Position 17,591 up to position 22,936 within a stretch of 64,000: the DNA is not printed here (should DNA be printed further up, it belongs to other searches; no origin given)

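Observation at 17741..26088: A 1681-aa VirB10 and an adjacent 1099-aa partner are both built from the same degenerate module of about 10 residues (about 2000 aa in total)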

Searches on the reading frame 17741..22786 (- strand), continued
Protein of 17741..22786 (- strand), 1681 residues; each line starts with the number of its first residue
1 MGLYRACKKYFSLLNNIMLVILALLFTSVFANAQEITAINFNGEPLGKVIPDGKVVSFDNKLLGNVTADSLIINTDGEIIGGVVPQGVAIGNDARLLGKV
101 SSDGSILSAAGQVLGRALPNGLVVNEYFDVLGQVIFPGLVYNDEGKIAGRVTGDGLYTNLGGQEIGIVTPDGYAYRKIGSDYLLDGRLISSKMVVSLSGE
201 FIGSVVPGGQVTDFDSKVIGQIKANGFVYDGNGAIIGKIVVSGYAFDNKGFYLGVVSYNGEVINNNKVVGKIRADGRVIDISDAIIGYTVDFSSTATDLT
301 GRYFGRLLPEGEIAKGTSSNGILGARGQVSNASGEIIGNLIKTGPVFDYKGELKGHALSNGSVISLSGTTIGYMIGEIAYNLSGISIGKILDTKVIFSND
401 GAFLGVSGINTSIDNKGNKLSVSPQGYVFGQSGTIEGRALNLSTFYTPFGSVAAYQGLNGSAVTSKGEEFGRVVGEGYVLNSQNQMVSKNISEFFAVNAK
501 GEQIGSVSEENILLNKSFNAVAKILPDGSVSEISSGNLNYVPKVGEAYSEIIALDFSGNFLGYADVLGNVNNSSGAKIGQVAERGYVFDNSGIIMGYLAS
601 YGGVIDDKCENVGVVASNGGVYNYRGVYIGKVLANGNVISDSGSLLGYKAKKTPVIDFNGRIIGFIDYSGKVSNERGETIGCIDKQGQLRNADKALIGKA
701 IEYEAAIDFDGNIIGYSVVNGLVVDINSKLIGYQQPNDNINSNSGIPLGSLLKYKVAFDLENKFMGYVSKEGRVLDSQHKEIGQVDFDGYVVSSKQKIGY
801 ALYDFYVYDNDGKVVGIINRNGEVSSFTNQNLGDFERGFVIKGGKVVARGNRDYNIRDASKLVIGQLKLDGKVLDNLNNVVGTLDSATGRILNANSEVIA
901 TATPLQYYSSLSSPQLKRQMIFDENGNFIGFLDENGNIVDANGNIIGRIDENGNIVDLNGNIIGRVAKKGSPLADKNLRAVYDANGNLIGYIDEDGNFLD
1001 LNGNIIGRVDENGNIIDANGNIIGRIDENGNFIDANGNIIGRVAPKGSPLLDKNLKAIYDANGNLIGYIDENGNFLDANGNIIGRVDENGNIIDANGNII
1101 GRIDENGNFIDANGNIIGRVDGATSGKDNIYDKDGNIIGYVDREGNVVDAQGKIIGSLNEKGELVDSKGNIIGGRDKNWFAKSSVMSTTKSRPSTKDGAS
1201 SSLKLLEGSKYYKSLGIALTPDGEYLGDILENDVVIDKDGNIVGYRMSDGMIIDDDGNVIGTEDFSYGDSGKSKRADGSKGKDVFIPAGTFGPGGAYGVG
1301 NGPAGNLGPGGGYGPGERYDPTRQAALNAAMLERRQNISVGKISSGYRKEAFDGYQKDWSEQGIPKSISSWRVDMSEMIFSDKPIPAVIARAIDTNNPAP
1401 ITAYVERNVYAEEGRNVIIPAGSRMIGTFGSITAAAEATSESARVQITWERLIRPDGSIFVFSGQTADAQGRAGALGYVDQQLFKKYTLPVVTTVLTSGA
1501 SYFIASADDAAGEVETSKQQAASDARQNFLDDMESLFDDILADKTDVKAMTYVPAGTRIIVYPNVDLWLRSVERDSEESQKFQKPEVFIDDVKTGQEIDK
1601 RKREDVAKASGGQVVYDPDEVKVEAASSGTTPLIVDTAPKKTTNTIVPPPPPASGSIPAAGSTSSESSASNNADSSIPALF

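Call 13: find_homologous_proteins(query=window:17741-22786:-)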
Query window:17741-22786:- (1681 aa): 1001 proteins with E <= 0.001 among 8000 candidates; the best 120 are listed.
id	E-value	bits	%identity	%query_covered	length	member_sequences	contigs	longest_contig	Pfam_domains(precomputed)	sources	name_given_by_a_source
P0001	0.0e+0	3671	100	100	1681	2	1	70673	PF21784.4,PF05593.20,PF12396.15,PF21785.4,PF03743.20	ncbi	-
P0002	0.0e+0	3195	72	100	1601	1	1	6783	PF21784.4,PF12396.15,PF21785.4,PF03743.20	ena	-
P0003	0.0e+0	3194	72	100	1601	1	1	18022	PF21784.4,PF05593.20,PF12396.15,PF21785.4,PF03743.20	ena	-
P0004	0.0e+0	2682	73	66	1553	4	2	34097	PF21784.4,PF12396.15,PF21785.4,PF03743.20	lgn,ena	-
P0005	0.0e+0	2566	64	70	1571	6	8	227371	PF21784.4,PF05593.20,PF12396.15,PF21785.4,PF03743.20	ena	-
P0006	0.0e+0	2541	69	67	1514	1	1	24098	PF21784.4,PF12396.15,PF21785.4,PF03743.20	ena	-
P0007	0.0e+0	2540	65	100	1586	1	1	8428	PF21784.4,PF12396.15,PF21785.4,PF03743.20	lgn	-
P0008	0.0e+0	2529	66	67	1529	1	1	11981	PF21784.4,PF05593.20,PF12396.15,PF21785.4,PF03743.20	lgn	-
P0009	0.0e+0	2523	66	67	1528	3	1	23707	PF21784.4,PF12396.15,PF21785.4,PF03743.20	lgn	-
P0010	0.0e+0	2478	67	67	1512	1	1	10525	PF21784.4,PF12396.15,PF21785.4,PF03743.20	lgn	-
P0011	0.0e+0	2470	66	66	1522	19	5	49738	PF21784.4,PF12396.15,PF21785.4,PF03743.20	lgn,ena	-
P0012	0.0e+0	2455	64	67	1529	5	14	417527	PF21784.4,PF12396.15,PF21785.4,PF03743.20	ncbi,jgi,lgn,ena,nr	ncbi:MAG: hypothetical protein E7020_06635 [Alphaproteobacteria bacterium]|nr:hypothetical protein [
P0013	0.0e+0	2450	64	100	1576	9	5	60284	PF21784.4,PF12396.15,PF21785.4,PF03743.20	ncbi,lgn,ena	-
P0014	0.0e+0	2413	66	66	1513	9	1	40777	PF21784.4,PF12396.15,PF21785.4,PF03743.20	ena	-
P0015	0.0e+0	2374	65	65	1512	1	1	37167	PF21784.4,PF12396.15,PF21785.4,PF03743.20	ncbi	-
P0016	0.0e+0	2371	64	65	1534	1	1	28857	PF21784.4,PF05593.20,PF12396.15,PF21785.4,PF03743.20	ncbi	-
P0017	0.0e+0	2345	64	68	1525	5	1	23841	PF21784.4,PF12396.15,PF21785.4,PF03743.20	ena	-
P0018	0.0e+0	2288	63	61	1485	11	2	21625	PF21784.4,PF21785.4,PF03743.20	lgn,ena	-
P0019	0.0e+0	2270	62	61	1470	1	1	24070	PF21784.4,PF12396.15,PF21785.4,PF03743.20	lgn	-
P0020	0.0e+0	2261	61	62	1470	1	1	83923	PF21784.4,PF12396.15,PF21785.4,PF03743.20,PF06019.17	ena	-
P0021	0.0e+0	2216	59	97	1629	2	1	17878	PF21784.4,PF05593.20,PF12396.15,PF21785.4,PF03743.20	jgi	jgi:YD repeat-containing protein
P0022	0.0e+0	2206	62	61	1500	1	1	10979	PF21784.4,PF12396.15,PF21785.4,PF03743.20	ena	-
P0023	0.0e+0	2205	60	61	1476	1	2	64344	PF21784.4,PF12396.15,PF21785.4,PF03743.20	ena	-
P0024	0.0e+0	2039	62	54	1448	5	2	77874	PF21784.4,PF12396.15,PF21785.4,PF03743.20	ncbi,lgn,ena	-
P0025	0.0e+0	2036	52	100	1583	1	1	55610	PF21784.4,PF12396.15,PF21785.4,PF03743.20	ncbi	-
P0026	0.0e+0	1984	55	99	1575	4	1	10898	PF21784.4,PF05593.20,PF12396.15,PF21785.4,PF03743.20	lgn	-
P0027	0.0e+0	1968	54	65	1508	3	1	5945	PF21784.4,PF12396.15,PF21785.4,PF03743.20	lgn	-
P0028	0.0e+0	1940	54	65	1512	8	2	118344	PF21784.4,PF12396.15,PF21785.4,PF03743.20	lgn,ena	-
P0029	0.0e+0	1934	52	66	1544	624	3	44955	PF21784.4,PF12396.15,PF21785.4,PF03743.20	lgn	-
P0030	0.0e+0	1925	54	66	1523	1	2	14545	PF21784.4,PF12396.15,PF21785.4,PF03743.20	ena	-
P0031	0.0e+0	1925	54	65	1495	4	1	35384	PF21784.4,PF03743.20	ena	-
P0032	0.0e+0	1915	54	66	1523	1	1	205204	PF21784.4,PF12396.15,PF21785.4,PF03743.20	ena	-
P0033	0.0e+0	1914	55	64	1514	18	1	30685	PF21784.4,PF12396.15,PF21785.4,PF03743.20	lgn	-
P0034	0.0e+0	1912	55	64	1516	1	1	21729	PF21784.4,PF12396.15,PF21785.4,PF03743.20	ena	-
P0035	0.0e+0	1911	55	64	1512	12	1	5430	PF21784.4,PF12396.15,PF21785.4,PF03743.20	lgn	-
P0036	0.0e+0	1907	49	69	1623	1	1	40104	PF21784.4,PF12396.15,PF21785.4,PF03743.20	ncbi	-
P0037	0.0e+0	1905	55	66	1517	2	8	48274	PF21784.4,PF12396.15,PF21785.4,PF03743.20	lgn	-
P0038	0.0e+0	1899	53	66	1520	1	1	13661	PF21784.4,PF12396.15,PF21785.4,PF03743.20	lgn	-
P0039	0.0e+0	1899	53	66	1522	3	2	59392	PF21784.4,PF12396.15,PF21785.4,PF03743.20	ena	-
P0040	0.0e+0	1895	53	67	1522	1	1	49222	PF21784.4,PF12396.15,PF21785.4,PF03743.20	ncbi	-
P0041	0.0e+0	1891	54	65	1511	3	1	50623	PF21784.4,PF12396.15,PF21785.4,PF03743.20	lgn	-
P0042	0.0e+0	1885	55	65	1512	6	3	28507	PF21784.4,PF12396.15,PF21785.4,PF03743.20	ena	-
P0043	0.0e+0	1885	52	66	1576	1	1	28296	PF21784.4,PF12396.15,PF21785.4,PF03743.20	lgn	-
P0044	0.0e+0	1884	54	65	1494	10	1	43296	PF21784.4,PF12396.15,PF21785.4,PF03743.20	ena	-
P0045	0.0e+0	1882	53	65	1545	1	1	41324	PF21784.4,PF12396.15,PF21785.4,PF03743.20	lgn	-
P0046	0.0e+0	1881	54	64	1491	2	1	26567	PF21784.4,PF12396.15,PF21785.4,PF03743.20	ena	-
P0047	0.0e+0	1881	54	65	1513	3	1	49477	PF21784.4,PF12396.15,PF21785.4,PF03743.20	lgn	-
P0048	0.0e+0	1877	54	65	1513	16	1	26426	PF21784.4,PF12396.15,PF21785.4,PF03743.20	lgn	-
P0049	0.0e+0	1874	53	65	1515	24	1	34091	PF21784.4,PF12396.15,PF21785.4,PF03743.20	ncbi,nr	ncbi:MAG: hypothetical protein IJ482_00745 [Alphaproteobacteria bacterium]|nr:hypothetical protein [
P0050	0.0e+0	1859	53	65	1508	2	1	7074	PF21784.4,PF12396.15,PF21785.4,PF03743.20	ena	-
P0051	0.0e+0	1859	54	65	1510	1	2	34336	PF21784.4,PF12396.15,PF21785.4,PF03743.20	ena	-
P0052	0.0e+0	1858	54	65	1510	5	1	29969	PF21784.4,PF12396.15,PF21785.4,PF03743.20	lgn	-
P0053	0.0e+0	1855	54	65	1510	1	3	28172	PF21784.4,PF12396.15,PF21785.4,PF03743.20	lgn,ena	-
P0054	0.0e+0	1854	52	65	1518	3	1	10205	PF21784.4,PF12396.15,PF03743.20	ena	-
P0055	0.0e+0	1852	52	65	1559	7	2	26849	PF21784.4,PF12396.15,PF21785.4,PF03743.20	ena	-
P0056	0.0e+0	1850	49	69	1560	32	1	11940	PF21784.4,PF12396.15,PF21785.4,PF03743.20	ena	-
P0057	0.0e+0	1848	54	65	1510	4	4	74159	PF21784.4,PF12396.15,PF21785.4,PF03743.20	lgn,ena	-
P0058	0.0e+0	1847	51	66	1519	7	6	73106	PF21784.4,PF12396.15,PF21785.4,PF03743.20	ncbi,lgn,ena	-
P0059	0.0e+0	1845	53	65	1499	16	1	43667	PF21784.4,PF21785.4,PF03743.20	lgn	-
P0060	0.0e+0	1838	53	66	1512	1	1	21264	PF21784.4,PF12396.15,PF21785.4,PF03743.20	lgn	-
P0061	0.0e+0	1835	50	66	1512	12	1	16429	PF21784.4,PF12396.15,PF21785.4,PF03743.20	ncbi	-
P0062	0.0e+0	1827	51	65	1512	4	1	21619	PF21784.4,PF12396.15,PF21785.4,PF03743.20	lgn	-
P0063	0.0e+0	1824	52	65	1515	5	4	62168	PF21784.4,PF12396.15,PF21785.4,PF03743.20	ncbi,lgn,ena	-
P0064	0.0e+0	1823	51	65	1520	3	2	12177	PF21784.4,PF12396.15,PF21785.4,PF03743.20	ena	-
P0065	0.0e+0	1822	51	66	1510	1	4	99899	PF21784.4,PF12396.15,PF21785.4,PF03743.20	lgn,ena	-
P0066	0.0e+0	1820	50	66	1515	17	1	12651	PF21784.4,PF12396.15,PF21785.4,PF03743.20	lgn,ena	-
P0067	0.0e+0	1812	51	65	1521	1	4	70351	PF21784.4,PF12396.15,PF21785.4,PF03743.20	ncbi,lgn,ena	-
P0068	0.0e+0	1810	50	66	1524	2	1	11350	PF21784.4,PF12396.15,PF21785.4,PF03743.20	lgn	-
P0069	0.0e+0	1810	49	100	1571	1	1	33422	PF21784.4,PF12396.15,PF21785.4,PF03743.20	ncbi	-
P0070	0.0e+0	1806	52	64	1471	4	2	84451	PF21784.4,PF12396.15,PF21785.4,PF03743.20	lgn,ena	-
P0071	0.0e+0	1798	51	67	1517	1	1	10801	PF21784.4,PF21785.4,PF03743.20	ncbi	-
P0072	0.0e+0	1795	52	65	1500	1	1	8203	PF21784.4,PF12396.15,PF21785.4,PF03743.20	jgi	-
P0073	0.0e+0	1792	51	65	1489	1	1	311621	PF21784.4,PF12396.15,PF21785.4,PF03743.20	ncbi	-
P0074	0.0e+0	1790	49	66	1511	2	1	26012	PF21784.4,PF12396.15,PF21785.4,PF03743.20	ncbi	-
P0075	0.0e+0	1787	50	65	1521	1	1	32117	PF21784.4,PF12396.15,PF21785.4,PF03743.20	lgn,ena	-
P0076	0.0e+0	1783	50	65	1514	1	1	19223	PF21784.4,PF21785.4,PF03743.20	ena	-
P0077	0.0e+0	1774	51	66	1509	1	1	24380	PF21784.4,PF12396.15,PF21785.4,PF03743.20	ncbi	-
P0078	0.0e+0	1771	49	67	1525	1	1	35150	PF21784.4,PF12396.15,PF21785.4,PF03743.20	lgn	-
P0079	0.0e+0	1770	49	65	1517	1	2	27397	PF21784.4,PF12396.15,PF21785.4,PF03743.20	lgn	-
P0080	0.0e+0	1767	50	65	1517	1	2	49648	PF21784.4,PF12396.15,PF21785.4,PF03743.20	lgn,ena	-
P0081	0.0e+0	1759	44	99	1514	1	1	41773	PF21784.4,PF12396.15,PF21785.4,PF03743.20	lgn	-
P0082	0.0e+0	1756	49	65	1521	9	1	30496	PF21784.4,PF12396.15,PF21785.4,PF03743.20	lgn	-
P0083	0.0e+0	1755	50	64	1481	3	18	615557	PF21784.4,PF12396.15,PF21785.4,PF03743.20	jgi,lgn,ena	-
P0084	0.0e+0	1743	49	65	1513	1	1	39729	PF21784.4,PF12396.15,PF21785.4,PF03743.20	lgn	-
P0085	0.0e+0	1738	49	66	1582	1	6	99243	PF21784.4,PF12396.15,PF21785.4,PF03743.20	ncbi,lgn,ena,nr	ncbi:MAG: hypothetical protein IJ184_05860 [Alphaproteobacteria bacterium]|nr:hypothetical protein [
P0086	0.0e+0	1736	49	65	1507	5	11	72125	PF21784.4,PF12396.15,PF21785.4,PF03743.20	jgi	-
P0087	0.0e+0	1730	48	66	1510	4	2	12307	PF21784.4,PF12396.15,PF21785.4,PF03743.20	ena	-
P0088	0.0e+0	1718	48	64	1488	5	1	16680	PF21784.4,PF12396.15,PF21785.4,PF03743.20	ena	-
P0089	0.0e+0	1684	47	97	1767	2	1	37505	PF21784.4,PF05593.20,PF12396.15,PF21785.4,PF03743.20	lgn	-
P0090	0.0e+0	1682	50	97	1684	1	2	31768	PF21784.4,PF05593.20,PF12396.15,PF21785.4,PF03743.20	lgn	-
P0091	0.0e+0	1655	45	99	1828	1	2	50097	PF21784.4,PF12396.15,PF21785.4,PF03743.20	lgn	-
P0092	0.0e+0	1648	46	66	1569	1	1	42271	PF21784.4,PF12396.15,PF21785.4,PF03743.20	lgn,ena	-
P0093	0.0e+0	1648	46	65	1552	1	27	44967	PF21784.4,PF12396.15,PF21785.4,PF03743.20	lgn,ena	-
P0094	0.0e+0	1648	46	66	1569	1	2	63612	PF21784.4,PF12396.15,PF21785.4,PF03743.20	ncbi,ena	-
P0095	0.0e+0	1647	46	66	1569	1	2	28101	PF21784.4,PF12396.15,PF21785.4,PF03743.20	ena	-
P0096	0.0e+0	1647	46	66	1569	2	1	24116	PF21784.4,PF12396.15,PF21785.4,PF03743.20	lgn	-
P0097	0.0e+0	1647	48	94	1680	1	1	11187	PF21784.4,PF12396.15,PF21785.4,PF03743.20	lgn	-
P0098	0.0e+0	1647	46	66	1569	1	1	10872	PF21784.4,PF12396.15,PF21785.4,PF03743.20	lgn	-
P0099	0.0e+0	1647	46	66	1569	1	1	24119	PF21784.4,PF12396.15,PF21785.4,PF03743.20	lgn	-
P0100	0.0e+0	1647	46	66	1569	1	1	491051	PF21784.4,PF12396.15,PF21785.4,PF03743.20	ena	-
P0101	0.0e+0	1647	46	66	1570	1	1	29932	PF21784.4,PF12396.15,PF21785.4,PF03743.20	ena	-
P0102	0.0e+0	1647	46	66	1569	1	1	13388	PF21784.4,PF12396.15,PF21785.4,PF03743.20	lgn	-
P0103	0.0e+0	1646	46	65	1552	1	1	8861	PF21784.4,PF12396.15,PF21785.4,PF03743.20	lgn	-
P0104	0.0e+0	1646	46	66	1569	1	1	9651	PF21784.4,PF12396.15,PF21785.4,PF03743.20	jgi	-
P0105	0.0e+0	1646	46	66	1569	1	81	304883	PF21784.4,PF12396.15,PF21785.4,PF03743.20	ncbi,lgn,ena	-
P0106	0.0e+0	1646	46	65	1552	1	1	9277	PF21784.4,PF12396.15,PF21785.4,PF03743.20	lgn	-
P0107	0.0e+0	1646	46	66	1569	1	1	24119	PF21784.4,PF12396.15,PF21785.4,PF03743.20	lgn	-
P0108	0.0e+0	1646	46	66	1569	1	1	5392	PF21784.4,PF12396.15,PF21785.4,PF03743.20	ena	-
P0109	0.0e+0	1646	46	66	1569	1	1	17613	PF21784.4,PF12396.15,PF21785.4,PF03743.20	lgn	-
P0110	0.0e+0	1646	46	65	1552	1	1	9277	PF21784.4,PF12396.15,PF21785.4,PF03743.20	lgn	-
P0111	0.0e+0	1646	46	66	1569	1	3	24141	PF21784.4,PF12396.15,PF21785.4,PF03743.20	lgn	-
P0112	0.0e+0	1645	46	66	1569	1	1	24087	PF21784.4,PF12396.15,PF21785.4,PF03743.20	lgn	-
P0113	0.0e+0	1645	46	65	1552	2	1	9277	PF21784.4,PF12396.15,PF21785.4,PF03743.20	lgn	-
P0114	0.0e+0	1645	46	65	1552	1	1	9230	PF21784.4,PF12396.15,PF21785.4,PF03743.20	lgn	-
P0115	0.0e+0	1645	46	66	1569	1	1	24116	PF21784.4,PF12396.15,PF21785.4,PF03743.20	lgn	-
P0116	0.0e+0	1645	46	66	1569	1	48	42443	PF21784.4,PF12396.15,PF21785.4,PF03743.20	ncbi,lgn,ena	-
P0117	0.0e+0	1645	46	66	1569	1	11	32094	PF21784.4,PF12396.15,PF21785.4,PF03743.20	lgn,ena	-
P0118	0.0e+0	1645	46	66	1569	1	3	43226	PF21784.4,PF12396.15,PF21785.4,PF03743.20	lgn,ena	-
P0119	0.0e+0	1645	46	66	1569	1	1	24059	PF21784.4,PF12396.15,PF21785.4,PF03743.20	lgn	-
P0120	0.0e+0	1644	46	66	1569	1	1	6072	PF21784.4,PF12396.15,PF21785.4,PF03743.20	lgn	-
